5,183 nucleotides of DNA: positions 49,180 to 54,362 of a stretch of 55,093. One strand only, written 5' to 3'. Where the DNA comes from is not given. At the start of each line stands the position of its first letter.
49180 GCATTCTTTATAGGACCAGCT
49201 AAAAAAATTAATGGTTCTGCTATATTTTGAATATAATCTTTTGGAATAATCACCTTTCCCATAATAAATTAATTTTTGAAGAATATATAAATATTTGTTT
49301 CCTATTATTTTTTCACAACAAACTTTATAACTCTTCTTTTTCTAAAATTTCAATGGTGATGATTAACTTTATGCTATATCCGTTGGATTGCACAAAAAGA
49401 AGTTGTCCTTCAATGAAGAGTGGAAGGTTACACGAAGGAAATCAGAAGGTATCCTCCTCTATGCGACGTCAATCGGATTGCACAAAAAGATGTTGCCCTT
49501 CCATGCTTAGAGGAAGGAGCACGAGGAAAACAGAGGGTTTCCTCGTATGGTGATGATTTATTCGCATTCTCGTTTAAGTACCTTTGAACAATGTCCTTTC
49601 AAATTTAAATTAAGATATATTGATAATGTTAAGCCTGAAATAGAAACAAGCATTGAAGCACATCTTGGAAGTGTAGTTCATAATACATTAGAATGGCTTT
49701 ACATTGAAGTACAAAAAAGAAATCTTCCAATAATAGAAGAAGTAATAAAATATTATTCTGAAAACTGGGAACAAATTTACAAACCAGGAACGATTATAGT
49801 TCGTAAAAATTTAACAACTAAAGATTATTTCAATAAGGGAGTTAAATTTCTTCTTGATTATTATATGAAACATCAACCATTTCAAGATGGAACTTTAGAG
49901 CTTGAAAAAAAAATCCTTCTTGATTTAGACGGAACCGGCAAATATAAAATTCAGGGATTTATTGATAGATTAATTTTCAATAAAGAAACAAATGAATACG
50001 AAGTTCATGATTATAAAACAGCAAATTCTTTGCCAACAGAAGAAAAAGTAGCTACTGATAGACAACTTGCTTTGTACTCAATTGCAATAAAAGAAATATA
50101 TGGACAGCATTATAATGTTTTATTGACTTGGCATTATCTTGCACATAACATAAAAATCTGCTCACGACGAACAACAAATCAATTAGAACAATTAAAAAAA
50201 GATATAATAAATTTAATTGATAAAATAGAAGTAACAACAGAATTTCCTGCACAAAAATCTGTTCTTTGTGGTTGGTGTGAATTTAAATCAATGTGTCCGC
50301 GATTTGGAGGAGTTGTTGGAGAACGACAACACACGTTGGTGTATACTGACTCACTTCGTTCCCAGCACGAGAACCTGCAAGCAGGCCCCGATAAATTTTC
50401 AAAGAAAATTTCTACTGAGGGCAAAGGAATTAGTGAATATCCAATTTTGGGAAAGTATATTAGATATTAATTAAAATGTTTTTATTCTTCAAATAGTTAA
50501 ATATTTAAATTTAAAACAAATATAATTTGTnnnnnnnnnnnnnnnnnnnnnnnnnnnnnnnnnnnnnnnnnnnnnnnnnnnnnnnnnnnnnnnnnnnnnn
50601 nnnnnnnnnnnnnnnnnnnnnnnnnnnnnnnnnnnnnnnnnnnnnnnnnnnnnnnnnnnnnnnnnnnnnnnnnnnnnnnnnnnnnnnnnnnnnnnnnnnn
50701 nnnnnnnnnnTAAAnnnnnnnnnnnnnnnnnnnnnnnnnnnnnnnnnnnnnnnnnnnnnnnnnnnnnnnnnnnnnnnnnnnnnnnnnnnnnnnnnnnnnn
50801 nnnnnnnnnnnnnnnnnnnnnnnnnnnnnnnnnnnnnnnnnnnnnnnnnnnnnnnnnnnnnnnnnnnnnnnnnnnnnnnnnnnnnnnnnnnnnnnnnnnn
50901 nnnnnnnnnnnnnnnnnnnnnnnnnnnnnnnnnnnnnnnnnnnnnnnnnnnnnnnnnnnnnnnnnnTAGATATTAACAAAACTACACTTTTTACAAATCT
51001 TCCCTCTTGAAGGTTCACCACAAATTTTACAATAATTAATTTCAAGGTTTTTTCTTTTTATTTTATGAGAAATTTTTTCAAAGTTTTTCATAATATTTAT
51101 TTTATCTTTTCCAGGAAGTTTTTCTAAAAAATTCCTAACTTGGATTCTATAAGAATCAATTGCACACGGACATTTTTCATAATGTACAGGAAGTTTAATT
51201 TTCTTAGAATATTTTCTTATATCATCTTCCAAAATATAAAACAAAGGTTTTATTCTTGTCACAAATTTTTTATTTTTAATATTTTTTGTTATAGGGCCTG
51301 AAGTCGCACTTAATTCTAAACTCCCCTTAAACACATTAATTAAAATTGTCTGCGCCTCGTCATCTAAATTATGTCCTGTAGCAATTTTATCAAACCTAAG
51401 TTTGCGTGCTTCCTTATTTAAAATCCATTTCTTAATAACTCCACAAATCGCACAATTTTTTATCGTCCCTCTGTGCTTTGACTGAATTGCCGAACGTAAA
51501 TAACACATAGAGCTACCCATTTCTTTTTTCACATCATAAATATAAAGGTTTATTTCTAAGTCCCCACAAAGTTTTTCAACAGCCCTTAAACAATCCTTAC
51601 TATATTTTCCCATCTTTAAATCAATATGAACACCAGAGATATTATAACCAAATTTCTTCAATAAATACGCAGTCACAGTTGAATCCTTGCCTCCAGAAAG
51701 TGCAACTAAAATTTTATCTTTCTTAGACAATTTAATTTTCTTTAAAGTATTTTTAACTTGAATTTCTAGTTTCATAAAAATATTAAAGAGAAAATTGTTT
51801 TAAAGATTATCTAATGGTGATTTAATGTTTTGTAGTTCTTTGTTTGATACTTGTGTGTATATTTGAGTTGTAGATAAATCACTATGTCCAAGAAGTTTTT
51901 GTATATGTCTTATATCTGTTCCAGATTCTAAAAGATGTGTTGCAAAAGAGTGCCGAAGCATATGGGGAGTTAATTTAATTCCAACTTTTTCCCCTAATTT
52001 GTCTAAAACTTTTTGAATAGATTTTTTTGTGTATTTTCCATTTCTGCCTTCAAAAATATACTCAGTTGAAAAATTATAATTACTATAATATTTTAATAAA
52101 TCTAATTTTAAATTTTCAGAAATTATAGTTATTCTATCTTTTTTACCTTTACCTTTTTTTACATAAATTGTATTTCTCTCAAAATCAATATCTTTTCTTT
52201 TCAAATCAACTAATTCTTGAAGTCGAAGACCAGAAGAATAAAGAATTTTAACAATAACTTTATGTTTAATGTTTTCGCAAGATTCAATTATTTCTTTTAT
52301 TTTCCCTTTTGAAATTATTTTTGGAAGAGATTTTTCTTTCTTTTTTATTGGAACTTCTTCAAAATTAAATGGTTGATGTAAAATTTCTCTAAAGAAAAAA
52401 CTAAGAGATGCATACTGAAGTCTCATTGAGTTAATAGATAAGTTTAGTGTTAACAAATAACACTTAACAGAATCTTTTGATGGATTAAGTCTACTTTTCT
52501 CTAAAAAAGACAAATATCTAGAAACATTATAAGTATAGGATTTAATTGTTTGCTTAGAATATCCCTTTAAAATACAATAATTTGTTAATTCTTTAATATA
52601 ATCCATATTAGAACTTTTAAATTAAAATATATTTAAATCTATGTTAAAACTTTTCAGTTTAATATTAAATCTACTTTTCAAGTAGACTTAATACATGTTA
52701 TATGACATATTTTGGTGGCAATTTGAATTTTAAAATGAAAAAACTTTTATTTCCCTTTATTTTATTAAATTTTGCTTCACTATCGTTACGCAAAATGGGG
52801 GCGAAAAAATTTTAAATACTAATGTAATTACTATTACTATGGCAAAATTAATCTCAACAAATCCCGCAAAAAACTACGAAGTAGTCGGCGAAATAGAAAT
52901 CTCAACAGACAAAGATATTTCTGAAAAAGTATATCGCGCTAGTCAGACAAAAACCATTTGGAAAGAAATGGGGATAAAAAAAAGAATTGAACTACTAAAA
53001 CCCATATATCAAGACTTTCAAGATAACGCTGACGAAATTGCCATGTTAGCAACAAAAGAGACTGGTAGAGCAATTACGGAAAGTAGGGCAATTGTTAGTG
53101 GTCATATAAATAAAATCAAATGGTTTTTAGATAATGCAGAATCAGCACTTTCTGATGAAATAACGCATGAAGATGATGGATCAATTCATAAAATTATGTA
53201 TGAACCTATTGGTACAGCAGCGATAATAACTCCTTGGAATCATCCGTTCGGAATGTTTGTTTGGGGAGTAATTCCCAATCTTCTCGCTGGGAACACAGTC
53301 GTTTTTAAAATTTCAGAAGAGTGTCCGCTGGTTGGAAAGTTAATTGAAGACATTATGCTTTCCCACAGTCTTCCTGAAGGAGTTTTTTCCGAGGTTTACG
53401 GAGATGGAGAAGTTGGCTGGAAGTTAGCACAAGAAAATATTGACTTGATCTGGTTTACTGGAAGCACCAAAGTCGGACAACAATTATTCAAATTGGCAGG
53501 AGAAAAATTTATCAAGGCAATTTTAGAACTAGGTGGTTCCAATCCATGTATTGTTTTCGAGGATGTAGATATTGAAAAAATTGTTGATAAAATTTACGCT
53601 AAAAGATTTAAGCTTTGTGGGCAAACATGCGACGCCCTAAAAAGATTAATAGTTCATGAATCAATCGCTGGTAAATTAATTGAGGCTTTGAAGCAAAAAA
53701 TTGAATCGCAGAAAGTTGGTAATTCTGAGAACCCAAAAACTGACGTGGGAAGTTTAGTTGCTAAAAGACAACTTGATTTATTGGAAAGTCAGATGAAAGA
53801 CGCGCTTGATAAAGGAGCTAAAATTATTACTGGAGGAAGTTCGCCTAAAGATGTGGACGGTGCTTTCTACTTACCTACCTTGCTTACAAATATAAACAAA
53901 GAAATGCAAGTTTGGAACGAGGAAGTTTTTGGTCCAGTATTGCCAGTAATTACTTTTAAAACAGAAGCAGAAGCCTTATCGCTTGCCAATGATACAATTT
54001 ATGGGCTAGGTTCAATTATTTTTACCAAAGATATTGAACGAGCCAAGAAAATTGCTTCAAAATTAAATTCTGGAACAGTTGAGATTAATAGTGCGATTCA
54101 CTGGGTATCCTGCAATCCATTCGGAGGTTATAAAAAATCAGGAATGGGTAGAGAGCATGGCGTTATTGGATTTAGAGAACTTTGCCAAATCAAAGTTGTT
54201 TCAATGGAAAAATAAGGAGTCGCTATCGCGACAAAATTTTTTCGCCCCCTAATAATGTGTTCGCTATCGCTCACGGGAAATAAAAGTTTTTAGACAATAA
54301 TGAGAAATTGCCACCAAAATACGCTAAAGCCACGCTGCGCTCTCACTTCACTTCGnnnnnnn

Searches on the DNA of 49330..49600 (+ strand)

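Call 49: search_rna_families(source=window, start=49330, end=49600, threshold=evalue, max_evalue=10)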
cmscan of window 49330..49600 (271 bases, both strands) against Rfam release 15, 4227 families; matches with E-value up to 10: 1.
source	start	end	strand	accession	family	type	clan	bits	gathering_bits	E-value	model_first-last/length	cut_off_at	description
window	49364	49466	-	RF00097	snoR71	Gene; snRNA; snoRNA; CD-box;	-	12.7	40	7.8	1-107/107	no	Plant small nucleolar RNA R71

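Call 51: search_dna_similar(query=window:49354-49560:+, collection=phages, mode=distant, max_evalue=1)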
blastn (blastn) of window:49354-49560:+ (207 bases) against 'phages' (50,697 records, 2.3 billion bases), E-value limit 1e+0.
Records with a match: 1; places in all: 1; records where one place covers at least 80% of the query: 0.
Best place of each record, by identity: 80-90% 1.
By first word of the organism name: Bacteriophage 1.
By host as written in the record: - 1.
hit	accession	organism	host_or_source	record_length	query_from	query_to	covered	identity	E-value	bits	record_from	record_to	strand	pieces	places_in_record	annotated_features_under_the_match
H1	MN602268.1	Bacteriophage DSS3_MAL1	-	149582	47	82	17%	86.8%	7e-1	40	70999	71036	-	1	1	DNA polymerase III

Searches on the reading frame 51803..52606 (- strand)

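Call 85: search_protein_families(library=pfam, proteins=[window:51803-52606:-], max_evalue=0.00001)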
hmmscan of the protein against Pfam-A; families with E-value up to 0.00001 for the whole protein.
window:51803-52606:- (268 aa): 2 families
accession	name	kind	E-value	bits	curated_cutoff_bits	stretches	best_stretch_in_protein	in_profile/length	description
PF00589.27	Phage_integrase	-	4e-41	141.1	27.1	1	100-255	5-170/172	Phage integrase family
PF13495.12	Phage_int_SAM_4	-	1.4e-10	41.9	27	1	5-79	3-82/85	Phage integrase, N-terminal SAM-like domain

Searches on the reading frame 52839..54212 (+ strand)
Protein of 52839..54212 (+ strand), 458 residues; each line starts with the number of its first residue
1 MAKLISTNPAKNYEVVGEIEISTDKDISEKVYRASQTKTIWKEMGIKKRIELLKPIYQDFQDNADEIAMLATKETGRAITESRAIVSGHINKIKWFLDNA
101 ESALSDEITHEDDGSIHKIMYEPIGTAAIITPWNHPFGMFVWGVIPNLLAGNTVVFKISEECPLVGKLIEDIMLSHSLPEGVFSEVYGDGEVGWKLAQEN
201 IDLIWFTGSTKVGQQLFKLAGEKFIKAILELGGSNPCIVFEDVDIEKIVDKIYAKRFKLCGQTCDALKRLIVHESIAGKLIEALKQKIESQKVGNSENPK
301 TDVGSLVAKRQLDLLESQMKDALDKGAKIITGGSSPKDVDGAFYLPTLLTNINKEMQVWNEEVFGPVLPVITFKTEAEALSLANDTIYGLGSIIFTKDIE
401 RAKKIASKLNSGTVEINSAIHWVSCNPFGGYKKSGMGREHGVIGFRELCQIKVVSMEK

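Call 85: search_protein_families(library=pfam, proteins=[window:52839-54212:+], max_evalue=0.00001)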
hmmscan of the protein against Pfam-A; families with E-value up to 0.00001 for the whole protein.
window:52839-54212:+ (458 aa): 1 family
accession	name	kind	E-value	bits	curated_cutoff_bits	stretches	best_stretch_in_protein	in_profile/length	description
PF00171.27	Aldedh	-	4.4e-133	444.6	23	1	6-454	11-461/461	Aldehyde dehydrogenase family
